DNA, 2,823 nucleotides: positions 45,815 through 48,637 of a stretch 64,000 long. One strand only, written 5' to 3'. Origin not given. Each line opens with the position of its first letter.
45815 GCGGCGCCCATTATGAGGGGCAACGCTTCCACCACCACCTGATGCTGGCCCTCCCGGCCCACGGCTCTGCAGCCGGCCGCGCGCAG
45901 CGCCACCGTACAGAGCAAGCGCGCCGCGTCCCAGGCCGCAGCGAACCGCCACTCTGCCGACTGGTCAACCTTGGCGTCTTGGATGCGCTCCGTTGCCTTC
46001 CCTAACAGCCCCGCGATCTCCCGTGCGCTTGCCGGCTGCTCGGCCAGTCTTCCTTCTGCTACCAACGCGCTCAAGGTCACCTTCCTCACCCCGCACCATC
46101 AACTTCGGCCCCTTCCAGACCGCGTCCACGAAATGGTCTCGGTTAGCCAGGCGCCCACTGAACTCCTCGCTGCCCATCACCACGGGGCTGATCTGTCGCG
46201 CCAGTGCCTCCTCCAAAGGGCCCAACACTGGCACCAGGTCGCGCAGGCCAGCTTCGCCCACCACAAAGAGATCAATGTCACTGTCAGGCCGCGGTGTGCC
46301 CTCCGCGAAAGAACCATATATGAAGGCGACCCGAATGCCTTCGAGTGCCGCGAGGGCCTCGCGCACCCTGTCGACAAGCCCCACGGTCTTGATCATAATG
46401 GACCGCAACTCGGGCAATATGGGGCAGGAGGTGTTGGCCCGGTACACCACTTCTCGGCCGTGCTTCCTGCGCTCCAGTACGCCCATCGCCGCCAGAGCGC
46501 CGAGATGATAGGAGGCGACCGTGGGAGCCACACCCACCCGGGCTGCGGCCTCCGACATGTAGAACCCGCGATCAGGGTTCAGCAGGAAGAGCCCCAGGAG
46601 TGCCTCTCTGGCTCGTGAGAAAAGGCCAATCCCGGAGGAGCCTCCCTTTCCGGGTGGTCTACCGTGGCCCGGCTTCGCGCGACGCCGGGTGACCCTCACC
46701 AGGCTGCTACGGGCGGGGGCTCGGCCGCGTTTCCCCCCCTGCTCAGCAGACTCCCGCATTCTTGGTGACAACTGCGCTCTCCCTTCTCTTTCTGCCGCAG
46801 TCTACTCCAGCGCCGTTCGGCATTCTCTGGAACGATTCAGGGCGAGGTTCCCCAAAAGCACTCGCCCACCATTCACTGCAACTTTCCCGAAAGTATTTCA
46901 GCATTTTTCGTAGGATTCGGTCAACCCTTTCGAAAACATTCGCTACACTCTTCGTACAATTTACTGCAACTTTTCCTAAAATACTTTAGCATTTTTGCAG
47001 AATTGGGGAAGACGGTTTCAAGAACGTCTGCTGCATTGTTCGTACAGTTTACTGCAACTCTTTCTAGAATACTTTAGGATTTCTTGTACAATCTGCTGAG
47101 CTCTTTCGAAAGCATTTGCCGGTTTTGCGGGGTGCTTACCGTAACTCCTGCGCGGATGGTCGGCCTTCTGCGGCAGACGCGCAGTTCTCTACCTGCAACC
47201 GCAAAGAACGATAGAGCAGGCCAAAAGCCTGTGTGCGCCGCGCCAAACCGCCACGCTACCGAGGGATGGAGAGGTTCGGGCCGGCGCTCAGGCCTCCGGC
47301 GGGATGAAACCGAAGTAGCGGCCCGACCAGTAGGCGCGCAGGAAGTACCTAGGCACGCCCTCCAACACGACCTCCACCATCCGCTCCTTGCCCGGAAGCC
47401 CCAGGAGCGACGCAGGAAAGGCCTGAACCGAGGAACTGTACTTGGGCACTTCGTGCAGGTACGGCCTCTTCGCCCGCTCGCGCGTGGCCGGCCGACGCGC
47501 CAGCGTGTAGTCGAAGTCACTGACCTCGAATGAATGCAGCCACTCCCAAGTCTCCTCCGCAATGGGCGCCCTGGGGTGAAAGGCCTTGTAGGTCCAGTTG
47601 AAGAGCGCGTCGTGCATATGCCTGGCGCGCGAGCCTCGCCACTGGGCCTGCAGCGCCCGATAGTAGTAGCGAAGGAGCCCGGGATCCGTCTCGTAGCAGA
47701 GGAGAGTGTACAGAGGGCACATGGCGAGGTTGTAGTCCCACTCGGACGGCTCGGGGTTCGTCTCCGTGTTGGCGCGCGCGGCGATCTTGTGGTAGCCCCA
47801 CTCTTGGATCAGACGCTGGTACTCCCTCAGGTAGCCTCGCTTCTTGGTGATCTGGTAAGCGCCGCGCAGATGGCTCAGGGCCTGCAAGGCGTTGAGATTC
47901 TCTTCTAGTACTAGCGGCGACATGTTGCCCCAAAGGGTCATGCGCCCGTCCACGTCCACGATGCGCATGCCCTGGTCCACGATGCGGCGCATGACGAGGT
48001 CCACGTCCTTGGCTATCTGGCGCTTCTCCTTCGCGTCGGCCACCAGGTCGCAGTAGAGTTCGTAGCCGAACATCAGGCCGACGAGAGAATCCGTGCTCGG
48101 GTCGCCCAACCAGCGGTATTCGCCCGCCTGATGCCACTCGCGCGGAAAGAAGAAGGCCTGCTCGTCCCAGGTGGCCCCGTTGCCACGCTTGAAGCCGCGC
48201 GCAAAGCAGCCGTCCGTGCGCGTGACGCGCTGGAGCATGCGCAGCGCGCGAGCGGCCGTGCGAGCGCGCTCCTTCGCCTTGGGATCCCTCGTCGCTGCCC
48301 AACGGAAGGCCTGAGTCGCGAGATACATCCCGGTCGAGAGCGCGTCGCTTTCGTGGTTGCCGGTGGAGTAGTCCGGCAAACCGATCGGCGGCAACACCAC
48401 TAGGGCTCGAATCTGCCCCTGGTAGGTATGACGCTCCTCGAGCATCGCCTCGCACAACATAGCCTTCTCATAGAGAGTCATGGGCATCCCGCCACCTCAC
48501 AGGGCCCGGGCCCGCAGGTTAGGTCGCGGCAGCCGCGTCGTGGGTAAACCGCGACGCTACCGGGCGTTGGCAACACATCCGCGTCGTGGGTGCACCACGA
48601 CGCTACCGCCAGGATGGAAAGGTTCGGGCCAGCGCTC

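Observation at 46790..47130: AT-rich island of three ~85-bp tandem direct repeats between the wHTH-MNT/HEPN module and the paralog array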

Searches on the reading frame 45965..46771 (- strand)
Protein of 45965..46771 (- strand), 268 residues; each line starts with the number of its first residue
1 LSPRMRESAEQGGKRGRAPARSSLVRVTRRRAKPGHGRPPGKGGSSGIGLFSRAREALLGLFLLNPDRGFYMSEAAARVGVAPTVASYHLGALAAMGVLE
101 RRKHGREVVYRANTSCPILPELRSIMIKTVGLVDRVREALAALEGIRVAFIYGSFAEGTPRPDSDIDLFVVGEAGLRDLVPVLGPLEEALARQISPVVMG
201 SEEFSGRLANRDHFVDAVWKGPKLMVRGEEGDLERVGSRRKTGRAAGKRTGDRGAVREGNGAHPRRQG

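Call 7: search_protein_families(library=pfam, proteins=[window:45965-46771:-], max_evalue=0.01)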
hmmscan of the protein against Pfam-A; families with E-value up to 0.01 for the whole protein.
window:45965-46771:- (268 aa): 3 families
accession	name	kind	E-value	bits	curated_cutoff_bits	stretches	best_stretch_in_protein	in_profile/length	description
PF18765.7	Polbeta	-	1.5e-08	35.1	26.9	1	137-182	4-51/93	Polymerase beta, Nucleotidyltransferase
PF01909.29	NTP_transf_2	-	1.9e-08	35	21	1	134-176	2-44/93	Nucleotidyltransferase domain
PF12840.13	HTH_20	-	0.00026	21.4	27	1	61-101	12-50/51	Helix-turn-helix domain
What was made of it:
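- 45965..46771 (-): wHTH-MNT gene, 268 aa. It has an ArsR/SmtB-type winged HTH and then a minimal nucleotidyltransferase domain. Pfam NTP_transf_2/Polbeta E about 1e-8 and HTH_20 E 2.6e-4 (call 7).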

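Call 22: find_homologous_proteins(query=window:45968-46633:-, max_evalue=0.00001)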
Query seq(222 aa) (222 aa): 86 proteins with E <= 0.00001 among 5004 candidates.
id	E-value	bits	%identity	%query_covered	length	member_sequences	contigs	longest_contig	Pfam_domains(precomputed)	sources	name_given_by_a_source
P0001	2.8e-121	421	100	89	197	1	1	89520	PF18765.8,PF01909.30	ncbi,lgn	-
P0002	2.1e-82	294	66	96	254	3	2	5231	PF18765.8,PF01909.30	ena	-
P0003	1.4e-72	262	68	85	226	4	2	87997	PF18765.8,PF01909.30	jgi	jgi:predicted nucleotidyltransferase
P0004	6.2e-70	253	62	92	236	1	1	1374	PF12840.14,PF18765.8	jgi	-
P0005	1.5e-43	167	48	87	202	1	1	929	PF18765.8,PF01909.30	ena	-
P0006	1.1e-42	164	48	85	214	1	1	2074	PF18765.8,PF01909.30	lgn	-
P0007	1.6e-41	160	43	93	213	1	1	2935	PF18765.8,PF01909.30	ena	-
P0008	7.8e-41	158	43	84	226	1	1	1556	PF18765.8,PF01909.30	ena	-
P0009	2.7e-40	156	41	85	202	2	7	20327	PF18765.8,PF01909.30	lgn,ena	-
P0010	1.0e-39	155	42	87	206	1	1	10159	PF18765.8,PF09339.17,PF01909.30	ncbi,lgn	-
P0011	7.1e-39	152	40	98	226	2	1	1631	PF18765.8,PF01909.30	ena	-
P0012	8.1e-39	152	41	85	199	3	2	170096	PF18765.8,PF01909.30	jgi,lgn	jgi:predicted nucleotidyltransferase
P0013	1.5e-38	151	41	83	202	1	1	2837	PF18765.8,PF01909.30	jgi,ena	-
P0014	2.0e-38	150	41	83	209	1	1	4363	PF18765.8,PF01909.30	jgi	jgi:predicted nucleotidyltransferase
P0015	4.0e-38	149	41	83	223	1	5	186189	PF18765.8,PF01909.30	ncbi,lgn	-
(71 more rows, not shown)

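Call 23: find_encoding_contigs(protein=P0001, flank=10000, max_places=4)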
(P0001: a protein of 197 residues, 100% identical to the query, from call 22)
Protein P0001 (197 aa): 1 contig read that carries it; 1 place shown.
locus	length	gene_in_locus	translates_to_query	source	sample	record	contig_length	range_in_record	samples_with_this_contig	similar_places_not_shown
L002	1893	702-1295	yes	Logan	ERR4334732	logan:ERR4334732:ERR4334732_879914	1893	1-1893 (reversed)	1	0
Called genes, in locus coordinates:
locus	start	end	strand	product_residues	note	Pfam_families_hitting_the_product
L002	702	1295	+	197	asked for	PF01909:NTP_transf_2, PF18765:Polbeta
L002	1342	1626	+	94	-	-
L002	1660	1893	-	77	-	?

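Call 24: find_encoding_contigs(protein=P0003, flank=10000, max_places=4)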
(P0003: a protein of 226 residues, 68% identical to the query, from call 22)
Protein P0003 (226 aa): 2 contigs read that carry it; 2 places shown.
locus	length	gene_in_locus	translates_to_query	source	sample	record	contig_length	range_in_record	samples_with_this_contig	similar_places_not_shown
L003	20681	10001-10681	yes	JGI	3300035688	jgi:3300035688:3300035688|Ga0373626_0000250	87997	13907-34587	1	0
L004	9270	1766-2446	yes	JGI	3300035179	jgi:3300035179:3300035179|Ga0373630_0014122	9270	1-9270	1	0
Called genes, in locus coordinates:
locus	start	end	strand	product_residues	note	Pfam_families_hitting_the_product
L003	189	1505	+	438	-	PF00815:Histidinol_dh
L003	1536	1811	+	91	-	PF01197:Ribosomal_L31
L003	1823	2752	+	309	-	PF07136:DUF1385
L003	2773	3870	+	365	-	PF03462:PCRF, PF00472:RF-1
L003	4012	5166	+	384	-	-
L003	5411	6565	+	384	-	-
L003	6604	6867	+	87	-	PF14076:DUF4258 (faint)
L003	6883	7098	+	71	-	PF10049:DUF2283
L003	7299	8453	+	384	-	-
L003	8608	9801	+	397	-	-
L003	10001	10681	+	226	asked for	PF01909:NTP_transf_2 (weak), PF18765:Polbeta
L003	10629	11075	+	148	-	-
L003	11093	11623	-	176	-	PF00881:Nitroreductase, PF14512:TM1586_NiRdase, PF00881:Nitroreductase, PF14512:TM1586_NiRdase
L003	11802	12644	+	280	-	PF01261:AP_endonuc_2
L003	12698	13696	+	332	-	PF02012:BNR (faint), PF13088:BNR_2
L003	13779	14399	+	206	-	PF07638:Sigma70_ECF (faint), PF12645:HTH_16 (weak), PF04542:Sigma70_r2, PF08281:Sigma70_r4_2, PF04545:Sigma70_r4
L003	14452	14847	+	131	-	-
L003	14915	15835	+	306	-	-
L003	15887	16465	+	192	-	PF13428:TPR_14 (faint), PF07719:TPR_2 (faint), PF14559:TPR_19 (faint)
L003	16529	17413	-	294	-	PF25068:ARM_TT21_4th (faint), PF13424:TPR_12 (faint), PF21033:RMD1-3 (faint), PF23914:TPR_CcmH_CycH (faint), PF13428:TPR_14 (weak), PF13432:TPR_16, PF13414:TPR_11, PF14559:TPR_19 (weak), +11 more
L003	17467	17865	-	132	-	PF02580:Tyr_Deacylase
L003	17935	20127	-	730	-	PF13328:HD_4, PF01966:HD, PF04607:RelA_SpoT, PF02824:TGS, PF19296:RelA_AH, PF28438:RelA_RIS, PF01842:ACT (weak), PF13291:ACT_4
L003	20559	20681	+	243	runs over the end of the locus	PF09509:Hypoth_Ymh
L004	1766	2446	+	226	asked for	PF01909:NTP_transf_2 (weak), PF18765:Polbeta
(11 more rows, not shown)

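Call 25: find_encoding_contigs(protein=P0002, flank=10000, max_places=4)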
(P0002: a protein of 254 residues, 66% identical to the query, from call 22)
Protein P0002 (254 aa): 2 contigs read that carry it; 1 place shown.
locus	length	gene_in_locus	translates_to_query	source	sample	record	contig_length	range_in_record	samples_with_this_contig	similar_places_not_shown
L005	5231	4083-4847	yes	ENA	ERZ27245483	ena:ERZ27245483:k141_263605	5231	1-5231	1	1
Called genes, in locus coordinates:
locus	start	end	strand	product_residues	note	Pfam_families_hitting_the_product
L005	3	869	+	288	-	?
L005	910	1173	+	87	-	PF14076:DUF4258 (weak)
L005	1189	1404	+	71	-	PF10049:DUF2283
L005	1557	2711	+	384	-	-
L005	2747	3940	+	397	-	-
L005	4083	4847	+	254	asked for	PF01909:NTP_transf_2 (weak), PF18765:Polbeta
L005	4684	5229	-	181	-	?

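Call 32: list_cluster_members(proteins=[P0001, P0003, P0002, P0004])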
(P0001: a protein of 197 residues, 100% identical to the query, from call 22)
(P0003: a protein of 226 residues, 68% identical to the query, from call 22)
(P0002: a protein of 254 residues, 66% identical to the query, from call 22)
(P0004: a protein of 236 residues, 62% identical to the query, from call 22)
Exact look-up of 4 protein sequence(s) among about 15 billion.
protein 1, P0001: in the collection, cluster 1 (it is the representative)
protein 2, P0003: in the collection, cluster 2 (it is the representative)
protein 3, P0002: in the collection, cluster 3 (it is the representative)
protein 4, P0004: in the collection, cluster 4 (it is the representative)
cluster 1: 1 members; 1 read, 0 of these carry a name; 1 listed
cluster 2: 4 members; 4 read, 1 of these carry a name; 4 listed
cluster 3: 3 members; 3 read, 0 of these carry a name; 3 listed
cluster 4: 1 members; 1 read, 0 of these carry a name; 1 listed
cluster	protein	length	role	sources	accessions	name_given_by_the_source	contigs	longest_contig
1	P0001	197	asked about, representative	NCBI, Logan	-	-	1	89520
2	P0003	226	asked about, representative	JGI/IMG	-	predicted nucleotidyltransferase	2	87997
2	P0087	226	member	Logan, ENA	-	-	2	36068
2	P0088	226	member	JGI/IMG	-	-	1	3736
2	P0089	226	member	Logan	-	-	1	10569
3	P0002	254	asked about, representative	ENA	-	-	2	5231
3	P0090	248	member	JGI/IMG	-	-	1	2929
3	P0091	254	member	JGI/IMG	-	-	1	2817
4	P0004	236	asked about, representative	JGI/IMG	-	-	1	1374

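Call 36: find_related_loci(query=A1, collection=metagenome_contigs, flank=3000)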
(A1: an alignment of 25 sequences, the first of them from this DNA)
Query A1 (222 aa) in metagenome_contigs; peptide patterns used: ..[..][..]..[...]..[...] (x = any residue, [..] = any of these).
600 stretches matched a pattern (row limit reached: there are more); 515 encode a relative of the query (tblastn E <= 1e-3); the best 80 are kept; 80 distinct loci.
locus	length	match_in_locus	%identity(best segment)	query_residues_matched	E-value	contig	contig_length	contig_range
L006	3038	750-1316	45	3-191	1e-49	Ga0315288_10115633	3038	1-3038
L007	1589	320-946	46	6-213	3e-50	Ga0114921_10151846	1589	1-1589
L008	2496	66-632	43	3-191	1e-48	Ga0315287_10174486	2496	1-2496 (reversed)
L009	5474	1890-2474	47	6-199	2e-48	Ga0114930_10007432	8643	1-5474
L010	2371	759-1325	45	3-191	4e-48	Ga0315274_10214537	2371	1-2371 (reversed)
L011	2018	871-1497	41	3-210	8e-48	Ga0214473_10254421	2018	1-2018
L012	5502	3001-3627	40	3-210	3e-46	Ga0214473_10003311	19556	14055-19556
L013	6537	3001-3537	43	6-184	3e-45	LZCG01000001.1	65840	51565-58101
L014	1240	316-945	40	3-212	2e-46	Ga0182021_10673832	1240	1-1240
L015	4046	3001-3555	48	4-187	1e-44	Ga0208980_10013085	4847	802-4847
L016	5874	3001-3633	41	4-213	2e-44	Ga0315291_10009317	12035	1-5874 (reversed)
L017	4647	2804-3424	39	6-211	4e-44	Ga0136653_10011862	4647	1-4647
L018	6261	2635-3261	39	6-213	5e-44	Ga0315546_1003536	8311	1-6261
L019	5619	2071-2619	41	6-188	2e-43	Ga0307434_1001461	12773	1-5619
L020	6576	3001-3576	38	4-194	2e-43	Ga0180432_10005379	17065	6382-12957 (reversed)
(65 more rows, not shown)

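Call 39: find_encoding_contigs(protein=P0004, flank=5000, max_places=4)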
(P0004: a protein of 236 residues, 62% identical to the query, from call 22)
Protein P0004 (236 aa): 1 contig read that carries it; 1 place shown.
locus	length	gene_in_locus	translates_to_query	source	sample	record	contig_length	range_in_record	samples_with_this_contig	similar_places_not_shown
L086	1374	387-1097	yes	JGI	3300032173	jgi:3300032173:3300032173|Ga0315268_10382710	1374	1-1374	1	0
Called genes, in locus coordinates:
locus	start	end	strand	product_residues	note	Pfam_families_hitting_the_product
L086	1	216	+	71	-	?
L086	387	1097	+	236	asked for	PF12840:HTH_20 (weak), PF18765:Polbeta (weak)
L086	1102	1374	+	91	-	?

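Call 40: find_encoding_contigs(protein=P0090, flank=5000, max_places=4)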
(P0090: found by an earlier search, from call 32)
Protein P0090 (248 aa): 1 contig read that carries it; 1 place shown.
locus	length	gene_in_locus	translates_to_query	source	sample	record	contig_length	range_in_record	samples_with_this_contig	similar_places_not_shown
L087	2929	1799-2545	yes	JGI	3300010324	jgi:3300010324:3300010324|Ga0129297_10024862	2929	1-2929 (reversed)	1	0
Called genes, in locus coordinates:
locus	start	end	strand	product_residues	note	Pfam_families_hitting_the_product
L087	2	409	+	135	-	?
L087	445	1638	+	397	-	-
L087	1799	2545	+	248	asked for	PF01909:NTP_transf_2 (weak), PF18765:Polbeta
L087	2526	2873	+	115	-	-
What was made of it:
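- The TA gene sits at the same chromosomal position in more distant relatives (calls 24, 25, 39, 40).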

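Call 47: search_protein_families(library=pfam, proteins=[L003:10629-11075:+], max_evalue=10)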
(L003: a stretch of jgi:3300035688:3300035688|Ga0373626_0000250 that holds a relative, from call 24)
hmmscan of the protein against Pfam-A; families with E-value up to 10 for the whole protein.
L003:10629-11075:+ (148 aa): 1 family
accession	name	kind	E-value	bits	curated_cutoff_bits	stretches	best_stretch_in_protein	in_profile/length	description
PF18726.6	HEPN_SAV_6107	-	0.05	14.6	27.2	1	36-135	1-98/98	SAV_6107-like HEPN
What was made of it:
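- On HEPN-MNT (type VII) toxin-antitoxin pair: Pfam HEPN_SAV_6107 gives E 0.05 for the L003 orthologue only (call 47).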

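Call 62: search_solved_structures(query=A1, max_evalue=0.01)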
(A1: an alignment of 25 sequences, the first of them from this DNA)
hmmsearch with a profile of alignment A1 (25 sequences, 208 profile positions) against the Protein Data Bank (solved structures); distinct sequences matched with E-value up to 0.01: 27.
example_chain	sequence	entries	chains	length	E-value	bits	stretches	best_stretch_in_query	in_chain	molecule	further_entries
1r1t_A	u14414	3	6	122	2.4e-05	27.1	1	19-75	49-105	Transcriptional repressor smtB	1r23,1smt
6j05_A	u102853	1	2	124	2.8e-05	26.9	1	7-79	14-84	Transcriptional regulator ArsR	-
1r22_A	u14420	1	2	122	3e-05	26.8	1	20-75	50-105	Transcriptional repressor smtB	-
8xeh_E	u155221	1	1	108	5.3e-05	26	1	96-142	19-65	MNT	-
8xeo_A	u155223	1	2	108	0.00011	24.9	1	96-142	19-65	MNT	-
3tgn_A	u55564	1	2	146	0.00044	23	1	21-105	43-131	Adc operon repressor AdcR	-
9t6t_A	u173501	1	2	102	0.00069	22.4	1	9-75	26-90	Lmo1102 protein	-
6uvu_A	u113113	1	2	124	0.001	21.8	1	9-76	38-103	ArsR family transcriptional regulator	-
9t6r_A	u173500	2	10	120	0.001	21.8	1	9-75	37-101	Lmo1102 protein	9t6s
2p4w_A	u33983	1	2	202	0.0012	21.6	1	7-64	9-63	Transcriptional regulatory protein arsR family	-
2rff_A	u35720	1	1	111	0.0013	21.4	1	92-171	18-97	Putative nucleotidyltransferase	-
13ct_A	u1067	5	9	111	0.0017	21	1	32-72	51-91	Transcriptional regulator, ArsR family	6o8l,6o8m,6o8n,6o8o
7r22_A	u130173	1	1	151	0.0018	21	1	5-69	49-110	ArsR family transcriptional regulator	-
8qkf_A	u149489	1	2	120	0.0018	21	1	22-72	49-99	ArsR family transcriptional regulator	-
6o8k_A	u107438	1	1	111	0.0018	21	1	32-72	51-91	Transcriptional regulator, ArsR family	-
5yep_A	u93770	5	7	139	0.0028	20.3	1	99-142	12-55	Toxin-antitoxin system antidote Mnt family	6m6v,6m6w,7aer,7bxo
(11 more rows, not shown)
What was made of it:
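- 45965..46771 (-): The profile hits SmtB/ArsR (E 2e-5) and MNT antitoxins 8xeh and 5yep (call 62).
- On Promoter-operator of a wHTH-bearing toxin-antitoxin operon: The family profile hits SmtB/ArsR structures at E 2e-5 over profile positions 7-79 (call 62).
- Closest known: HepT/MntA. Same: The MNT domain matches solved MntA/MNT antitoxins (8xeh, 5yep; call 62).
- The protein has an ArsR/SmtB-type wHTH (calls 7, 62).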

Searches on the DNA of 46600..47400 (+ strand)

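Call 8: search_rna_families(source=window, start=46600, end=47400, threshold=evalue, max_evalue=10)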
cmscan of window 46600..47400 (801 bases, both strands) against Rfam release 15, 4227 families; matches with E-value up to 10: 3.
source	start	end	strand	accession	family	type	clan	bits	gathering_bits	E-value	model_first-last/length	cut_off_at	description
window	46957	47007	+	RF03217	mir-3167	Gene; miRNA;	-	17.9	86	3.2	1-59/59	no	mir-3167 microRNA precursor family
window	46807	46855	+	RF01340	CRISPR-DR29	Gene; CRISPR;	-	15.9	39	3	1-37/37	no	CRISPR RNA direct repeat element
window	46976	47005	-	RF01726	SAM-II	Cis-reg; riboswitch;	-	14.8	44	7.9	1-60/60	no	SAM-II riboswitch aptamer (SAM-II long loop)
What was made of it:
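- On CRISPR array: The only CRISPR-DR hit is at E 3, outside the repeats (call 8).
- On Curated RNA family (Rfam 15): Only chance-level hits at E 3-8 (call 8).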

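Call 68: search_dna_similar(query=window:46860-47135:+, collection=plasmids, mode=distant, max_evalue=0.01, max_rows=10)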
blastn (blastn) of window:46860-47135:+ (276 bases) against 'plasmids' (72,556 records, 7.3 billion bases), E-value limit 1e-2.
No match.

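Call 69: search_dna_similar(query=window:46860-47135:+, collection=phages, mode=distant, max_evalue=0.01, max_rows=10)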
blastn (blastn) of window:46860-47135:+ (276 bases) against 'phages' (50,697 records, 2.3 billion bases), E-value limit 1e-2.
No match.
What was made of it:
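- On Iterons / plasmid origin / partition site: No blastn match in plasmids or phages (calls 68, 69).
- Tried and rejected: blastn of the island against plasmids and phages: none (calls 68, 69).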

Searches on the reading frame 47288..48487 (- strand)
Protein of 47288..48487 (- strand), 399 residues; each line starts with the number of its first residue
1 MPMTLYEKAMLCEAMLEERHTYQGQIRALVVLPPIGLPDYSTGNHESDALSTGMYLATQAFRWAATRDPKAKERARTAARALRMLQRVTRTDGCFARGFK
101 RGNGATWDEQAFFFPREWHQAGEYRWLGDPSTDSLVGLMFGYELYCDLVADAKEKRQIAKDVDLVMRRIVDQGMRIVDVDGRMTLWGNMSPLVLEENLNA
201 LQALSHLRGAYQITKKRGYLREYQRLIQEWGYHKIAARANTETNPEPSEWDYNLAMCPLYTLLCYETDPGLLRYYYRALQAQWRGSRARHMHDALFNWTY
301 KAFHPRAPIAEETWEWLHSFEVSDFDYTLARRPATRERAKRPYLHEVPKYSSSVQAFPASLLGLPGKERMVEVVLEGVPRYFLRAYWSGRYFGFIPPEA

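Call 7: search_protein_families(library=pfam, proteins=[window:47288-48487:-], max_evalue=0.01)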
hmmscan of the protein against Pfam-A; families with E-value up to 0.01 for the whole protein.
window:47288-48487:- (399 aa): 0 families

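Call 13: find_encoding_contigs(protein=window:47288-48487:-, flank=10000, max_places=6)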
Protein window:47288-48487:- (399 aa): no gene with exactly this product is on record in the collection.

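Call 34: find_homologous_proteins(query=window:47288-48487:-, max_evalue=1e-10)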
Query window:47288-48487:- (399 aa): 33 proteins with E <= 1e-10 among 5347 candidates.
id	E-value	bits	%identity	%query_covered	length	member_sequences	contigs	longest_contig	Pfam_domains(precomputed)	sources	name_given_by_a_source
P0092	3.9e-273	924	98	100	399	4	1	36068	-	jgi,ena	-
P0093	1.6e-187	642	71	100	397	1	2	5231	-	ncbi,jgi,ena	-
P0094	5.7e-172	591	64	100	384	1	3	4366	-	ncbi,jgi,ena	-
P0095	7.3e-168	577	63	100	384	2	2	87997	-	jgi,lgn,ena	jgi:hypothetical protein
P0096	5.7e-166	571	62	100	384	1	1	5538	-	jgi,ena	-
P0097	5.0e-162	558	61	100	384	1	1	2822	-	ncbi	-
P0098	1.0e-159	550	63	100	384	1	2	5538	-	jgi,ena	-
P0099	9.0e-158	544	61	100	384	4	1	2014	-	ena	-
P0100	2.1e-155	536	61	100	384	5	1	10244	-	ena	-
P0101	1.0e-147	511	57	100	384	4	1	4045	-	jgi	-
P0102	5.2e-144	499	57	100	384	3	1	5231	-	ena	-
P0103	3.4e-139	483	63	87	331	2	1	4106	-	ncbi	-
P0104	5.2e-139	482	56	100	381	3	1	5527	-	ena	-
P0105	3.4e-106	374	68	61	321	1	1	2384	-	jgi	jgi:hypothetical protein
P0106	8.5e-94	333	44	99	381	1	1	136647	-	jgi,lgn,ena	-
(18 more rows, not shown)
